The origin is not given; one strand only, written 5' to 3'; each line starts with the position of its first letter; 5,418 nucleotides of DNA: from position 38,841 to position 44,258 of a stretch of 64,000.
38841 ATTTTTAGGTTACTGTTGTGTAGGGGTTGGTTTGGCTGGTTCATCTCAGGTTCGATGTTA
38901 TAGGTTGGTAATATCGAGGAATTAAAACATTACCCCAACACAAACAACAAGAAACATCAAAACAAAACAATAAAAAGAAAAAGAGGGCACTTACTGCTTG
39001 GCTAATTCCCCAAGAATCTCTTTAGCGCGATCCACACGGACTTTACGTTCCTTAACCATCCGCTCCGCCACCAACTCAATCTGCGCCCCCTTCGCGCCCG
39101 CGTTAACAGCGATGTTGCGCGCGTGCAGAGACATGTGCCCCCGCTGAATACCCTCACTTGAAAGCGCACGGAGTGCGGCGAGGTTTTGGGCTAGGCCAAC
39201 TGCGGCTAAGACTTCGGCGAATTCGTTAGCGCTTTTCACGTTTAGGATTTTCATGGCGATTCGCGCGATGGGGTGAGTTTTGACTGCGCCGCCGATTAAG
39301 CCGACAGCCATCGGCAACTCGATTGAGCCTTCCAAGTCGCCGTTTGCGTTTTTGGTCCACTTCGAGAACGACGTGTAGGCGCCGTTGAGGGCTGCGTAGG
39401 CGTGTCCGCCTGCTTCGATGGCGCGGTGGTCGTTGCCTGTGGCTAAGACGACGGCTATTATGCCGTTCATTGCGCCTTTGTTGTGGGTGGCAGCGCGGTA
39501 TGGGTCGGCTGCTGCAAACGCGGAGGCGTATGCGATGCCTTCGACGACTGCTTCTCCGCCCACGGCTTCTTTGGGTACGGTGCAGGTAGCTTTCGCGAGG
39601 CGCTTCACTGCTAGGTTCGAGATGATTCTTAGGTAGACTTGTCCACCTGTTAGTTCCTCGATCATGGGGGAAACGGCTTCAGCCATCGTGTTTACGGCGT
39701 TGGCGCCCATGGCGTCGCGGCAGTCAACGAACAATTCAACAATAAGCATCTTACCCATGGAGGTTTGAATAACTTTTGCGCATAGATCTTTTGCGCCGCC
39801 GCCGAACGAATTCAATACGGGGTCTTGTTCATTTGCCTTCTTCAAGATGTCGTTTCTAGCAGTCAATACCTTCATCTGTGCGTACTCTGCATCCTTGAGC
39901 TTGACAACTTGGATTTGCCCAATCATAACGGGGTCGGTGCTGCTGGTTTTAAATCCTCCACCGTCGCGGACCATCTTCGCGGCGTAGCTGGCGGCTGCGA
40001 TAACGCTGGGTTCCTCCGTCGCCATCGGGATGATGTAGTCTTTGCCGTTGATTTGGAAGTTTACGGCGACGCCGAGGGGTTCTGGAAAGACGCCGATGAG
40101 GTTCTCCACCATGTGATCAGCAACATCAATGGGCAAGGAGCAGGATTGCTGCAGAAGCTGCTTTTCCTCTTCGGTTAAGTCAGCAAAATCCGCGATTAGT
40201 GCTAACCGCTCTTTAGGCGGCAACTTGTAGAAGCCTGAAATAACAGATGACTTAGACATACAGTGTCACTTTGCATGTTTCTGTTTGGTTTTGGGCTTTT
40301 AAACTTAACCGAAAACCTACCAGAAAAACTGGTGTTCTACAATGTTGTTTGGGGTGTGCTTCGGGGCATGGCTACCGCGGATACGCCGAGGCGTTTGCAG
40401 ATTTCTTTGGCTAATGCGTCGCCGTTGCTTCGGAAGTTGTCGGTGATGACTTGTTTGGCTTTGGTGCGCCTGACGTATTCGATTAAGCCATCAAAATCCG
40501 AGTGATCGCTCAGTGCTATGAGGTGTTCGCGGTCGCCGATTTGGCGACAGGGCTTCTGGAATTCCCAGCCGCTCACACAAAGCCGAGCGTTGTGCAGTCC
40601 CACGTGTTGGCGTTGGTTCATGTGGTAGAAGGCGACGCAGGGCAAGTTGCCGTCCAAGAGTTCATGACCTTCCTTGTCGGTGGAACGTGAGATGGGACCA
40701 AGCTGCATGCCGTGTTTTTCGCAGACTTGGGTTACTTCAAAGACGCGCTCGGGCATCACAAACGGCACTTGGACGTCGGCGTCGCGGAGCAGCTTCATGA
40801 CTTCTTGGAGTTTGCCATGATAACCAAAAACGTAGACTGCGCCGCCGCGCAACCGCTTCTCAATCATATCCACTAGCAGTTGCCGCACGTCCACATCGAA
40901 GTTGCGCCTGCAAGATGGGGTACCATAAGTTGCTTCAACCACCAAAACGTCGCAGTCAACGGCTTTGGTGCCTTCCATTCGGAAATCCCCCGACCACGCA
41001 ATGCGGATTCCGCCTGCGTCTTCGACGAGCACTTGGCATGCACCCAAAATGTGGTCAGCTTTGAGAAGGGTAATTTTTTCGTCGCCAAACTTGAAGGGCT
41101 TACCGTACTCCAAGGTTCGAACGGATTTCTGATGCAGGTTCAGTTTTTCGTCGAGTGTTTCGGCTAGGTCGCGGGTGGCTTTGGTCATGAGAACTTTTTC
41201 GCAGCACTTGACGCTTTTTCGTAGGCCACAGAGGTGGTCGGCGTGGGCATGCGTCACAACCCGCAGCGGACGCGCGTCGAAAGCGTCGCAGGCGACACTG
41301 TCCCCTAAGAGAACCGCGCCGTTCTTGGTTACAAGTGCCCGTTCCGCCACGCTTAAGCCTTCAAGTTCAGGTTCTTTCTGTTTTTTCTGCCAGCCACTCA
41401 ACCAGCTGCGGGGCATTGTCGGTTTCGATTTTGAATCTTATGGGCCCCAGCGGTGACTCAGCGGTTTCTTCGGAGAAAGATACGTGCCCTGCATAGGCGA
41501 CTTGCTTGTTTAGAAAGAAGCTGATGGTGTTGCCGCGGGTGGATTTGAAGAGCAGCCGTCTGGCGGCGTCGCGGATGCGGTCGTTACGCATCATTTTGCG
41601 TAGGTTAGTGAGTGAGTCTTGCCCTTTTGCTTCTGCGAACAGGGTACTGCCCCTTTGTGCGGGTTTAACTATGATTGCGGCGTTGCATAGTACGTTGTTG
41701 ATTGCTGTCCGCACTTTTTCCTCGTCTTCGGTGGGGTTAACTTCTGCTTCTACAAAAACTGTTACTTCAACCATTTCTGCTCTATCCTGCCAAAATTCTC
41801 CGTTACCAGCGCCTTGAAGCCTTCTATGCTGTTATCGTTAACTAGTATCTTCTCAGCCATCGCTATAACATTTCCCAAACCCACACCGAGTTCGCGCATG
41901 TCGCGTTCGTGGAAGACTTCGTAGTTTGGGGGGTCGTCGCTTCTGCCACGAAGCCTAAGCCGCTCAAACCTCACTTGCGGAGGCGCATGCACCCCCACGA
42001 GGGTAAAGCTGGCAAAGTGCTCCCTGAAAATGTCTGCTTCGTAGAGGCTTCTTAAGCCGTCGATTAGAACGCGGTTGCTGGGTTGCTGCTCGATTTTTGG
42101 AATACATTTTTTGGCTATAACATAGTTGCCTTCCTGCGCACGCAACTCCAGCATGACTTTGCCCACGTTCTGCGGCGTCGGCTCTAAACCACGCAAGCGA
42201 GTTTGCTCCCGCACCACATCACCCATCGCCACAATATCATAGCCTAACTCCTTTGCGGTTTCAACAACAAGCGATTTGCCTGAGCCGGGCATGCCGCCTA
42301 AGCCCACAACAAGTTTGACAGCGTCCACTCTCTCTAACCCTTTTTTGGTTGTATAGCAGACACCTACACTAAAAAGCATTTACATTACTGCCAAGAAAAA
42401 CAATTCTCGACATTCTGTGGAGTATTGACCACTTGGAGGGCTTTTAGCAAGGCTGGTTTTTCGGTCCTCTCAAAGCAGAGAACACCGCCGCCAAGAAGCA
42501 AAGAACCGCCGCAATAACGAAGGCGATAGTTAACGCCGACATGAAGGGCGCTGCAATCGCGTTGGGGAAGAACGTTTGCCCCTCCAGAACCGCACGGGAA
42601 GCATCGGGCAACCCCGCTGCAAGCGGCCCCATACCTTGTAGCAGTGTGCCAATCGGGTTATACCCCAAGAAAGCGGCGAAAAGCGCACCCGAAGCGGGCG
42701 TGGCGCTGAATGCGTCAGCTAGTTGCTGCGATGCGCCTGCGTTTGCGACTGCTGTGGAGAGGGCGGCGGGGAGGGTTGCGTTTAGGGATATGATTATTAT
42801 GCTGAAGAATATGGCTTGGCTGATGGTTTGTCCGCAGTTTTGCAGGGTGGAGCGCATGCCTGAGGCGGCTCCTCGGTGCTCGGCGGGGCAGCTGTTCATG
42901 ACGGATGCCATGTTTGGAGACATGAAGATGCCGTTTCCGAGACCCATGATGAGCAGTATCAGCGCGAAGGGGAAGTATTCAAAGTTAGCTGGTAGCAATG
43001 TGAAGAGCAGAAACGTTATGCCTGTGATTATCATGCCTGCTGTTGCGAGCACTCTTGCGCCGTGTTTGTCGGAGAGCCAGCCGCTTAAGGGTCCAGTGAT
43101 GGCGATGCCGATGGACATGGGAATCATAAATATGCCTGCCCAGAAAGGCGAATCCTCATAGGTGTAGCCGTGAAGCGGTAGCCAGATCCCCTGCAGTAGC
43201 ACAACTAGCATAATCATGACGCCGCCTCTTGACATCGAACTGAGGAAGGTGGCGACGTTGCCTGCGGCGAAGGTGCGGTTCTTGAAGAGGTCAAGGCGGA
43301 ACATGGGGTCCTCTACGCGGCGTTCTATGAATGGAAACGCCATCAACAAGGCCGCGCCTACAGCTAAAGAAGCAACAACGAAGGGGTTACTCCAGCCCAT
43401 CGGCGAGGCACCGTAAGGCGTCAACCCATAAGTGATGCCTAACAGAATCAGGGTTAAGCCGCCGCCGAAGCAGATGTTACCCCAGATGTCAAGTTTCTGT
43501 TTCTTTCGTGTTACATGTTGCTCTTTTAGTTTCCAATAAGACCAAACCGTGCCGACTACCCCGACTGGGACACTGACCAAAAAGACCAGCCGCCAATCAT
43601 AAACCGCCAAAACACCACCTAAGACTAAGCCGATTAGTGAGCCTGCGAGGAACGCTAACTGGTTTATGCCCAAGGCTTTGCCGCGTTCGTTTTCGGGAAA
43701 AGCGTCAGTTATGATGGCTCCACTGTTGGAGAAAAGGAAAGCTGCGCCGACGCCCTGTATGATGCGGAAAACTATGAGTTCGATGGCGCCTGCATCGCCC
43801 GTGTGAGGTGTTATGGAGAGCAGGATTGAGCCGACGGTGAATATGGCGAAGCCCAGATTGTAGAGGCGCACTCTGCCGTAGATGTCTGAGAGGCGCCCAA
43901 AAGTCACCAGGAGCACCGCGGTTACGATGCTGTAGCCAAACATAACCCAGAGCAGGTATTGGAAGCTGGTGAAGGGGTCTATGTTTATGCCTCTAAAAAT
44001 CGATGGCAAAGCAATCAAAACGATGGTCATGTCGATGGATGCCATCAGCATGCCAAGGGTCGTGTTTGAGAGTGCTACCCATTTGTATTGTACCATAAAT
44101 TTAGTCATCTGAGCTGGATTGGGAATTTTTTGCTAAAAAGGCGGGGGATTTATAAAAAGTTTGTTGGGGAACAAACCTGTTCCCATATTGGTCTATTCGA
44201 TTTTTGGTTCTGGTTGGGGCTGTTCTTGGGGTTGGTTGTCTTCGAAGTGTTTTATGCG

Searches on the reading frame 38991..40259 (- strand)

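Call 22: search_protein_families(library=pfam, proteins=[window:38991-40259:-], max_evalue=0.0001)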
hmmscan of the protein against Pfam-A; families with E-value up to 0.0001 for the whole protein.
window:38991-40259:- (422 aa): 1 family
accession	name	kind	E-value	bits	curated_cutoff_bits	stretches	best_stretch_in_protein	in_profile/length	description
PF00368.23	HMG-CoA_red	-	6.2e-111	371.4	27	1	16-380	3-368/368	Hydroxymethylglutaryl-coenzyme A reductase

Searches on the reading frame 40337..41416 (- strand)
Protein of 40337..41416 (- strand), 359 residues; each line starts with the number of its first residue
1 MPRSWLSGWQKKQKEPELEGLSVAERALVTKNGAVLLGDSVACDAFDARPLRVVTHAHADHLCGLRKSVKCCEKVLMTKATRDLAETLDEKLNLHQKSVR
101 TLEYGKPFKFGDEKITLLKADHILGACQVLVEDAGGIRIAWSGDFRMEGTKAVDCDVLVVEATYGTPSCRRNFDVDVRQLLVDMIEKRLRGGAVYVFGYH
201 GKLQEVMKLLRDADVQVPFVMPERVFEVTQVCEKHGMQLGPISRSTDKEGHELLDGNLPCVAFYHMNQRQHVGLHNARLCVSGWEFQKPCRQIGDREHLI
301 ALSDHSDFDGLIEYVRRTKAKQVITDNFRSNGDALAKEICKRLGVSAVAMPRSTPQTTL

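Call 22: search_protein_families(library=pfam, proteins=[window:40337-41416:-], max_evalue=0.0001)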
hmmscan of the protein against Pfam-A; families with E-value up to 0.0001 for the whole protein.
window:40337-41416:- (359 aa): 1 family
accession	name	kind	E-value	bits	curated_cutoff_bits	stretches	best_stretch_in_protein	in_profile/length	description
PF12706.13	Lactamase_B_2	-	2.8e-10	40.6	27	1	53-168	35-170/200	Beta-lactamase superfamily domain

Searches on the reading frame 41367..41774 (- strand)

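Call 22: search_protein_families(library=pfam, proteins=[window:41367-41774:-], max_evalue=0.0001)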
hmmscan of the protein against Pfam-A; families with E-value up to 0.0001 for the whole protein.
window:41367-41774:- (135 aa): 1 family
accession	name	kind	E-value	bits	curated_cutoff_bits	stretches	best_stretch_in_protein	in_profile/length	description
PF01877.22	RNA_binding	-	6.9e-14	52.6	26.9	1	7-117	3-119/120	RNA binding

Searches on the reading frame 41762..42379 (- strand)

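Call 22: search_protein_families(library=pfam, proteins=[window:41762-42379:-], max_evalue=0.0001)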
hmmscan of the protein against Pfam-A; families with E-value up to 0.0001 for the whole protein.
window:41762-42379:- (205 aa): 3 families
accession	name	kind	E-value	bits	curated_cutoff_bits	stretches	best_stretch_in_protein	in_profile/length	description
PF13207.12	AAA_17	-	6.6e-15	56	27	1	29-152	2-131/136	AAA domain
PF13238.12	AAA_18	-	3.5e-10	40.9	29.4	1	25-149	1-116/128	AAA domain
PF13671.12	AAA_33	-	3.3e-05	24.6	27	0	26-149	3-123/143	AAA domain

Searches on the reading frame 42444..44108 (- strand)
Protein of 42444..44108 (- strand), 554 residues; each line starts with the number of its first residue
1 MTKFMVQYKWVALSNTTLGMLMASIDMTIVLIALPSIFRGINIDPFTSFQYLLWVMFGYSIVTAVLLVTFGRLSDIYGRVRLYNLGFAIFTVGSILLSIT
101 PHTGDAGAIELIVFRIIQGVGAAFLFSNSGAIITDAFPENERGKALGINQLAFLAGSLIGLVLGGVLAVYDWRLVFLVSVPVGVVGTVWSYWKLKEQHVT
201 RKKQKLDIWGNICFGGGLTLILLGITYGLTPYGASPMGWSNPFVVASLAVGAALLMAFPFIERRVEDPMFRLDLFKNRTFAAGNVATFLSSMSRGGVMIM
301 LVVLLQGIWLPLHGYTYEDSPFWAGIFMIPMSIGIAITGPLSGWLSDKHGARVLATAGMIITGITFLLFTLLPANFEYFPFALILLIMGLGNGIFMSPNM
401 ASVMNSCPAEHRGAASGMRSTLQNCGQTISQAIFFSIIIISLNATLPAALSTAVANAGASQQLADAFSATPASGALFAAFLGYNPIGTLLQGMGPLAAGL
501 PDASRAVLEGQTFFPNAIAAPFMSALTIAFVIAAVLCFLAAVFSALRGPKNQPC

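Call 22: search_protein_families(library=pfam, proteins=[window:42444-44108:-], max_evalue=0.0001)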
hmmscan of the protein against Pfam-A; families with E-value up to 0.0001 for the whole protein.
window:42444-44108:- (554 aa): 2 families
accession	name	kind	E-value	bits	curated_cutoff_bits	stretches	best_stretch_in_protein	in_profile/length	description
PF07690.21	MFS_1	-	2.8e-50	171.7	33.4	1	17-429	2-345/347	Major Facilitator Superfamily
PF00083.30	Sugar_tr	-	3.5e-08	33.2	22.3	1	52-190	48-188/452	Sugar (and other) transporter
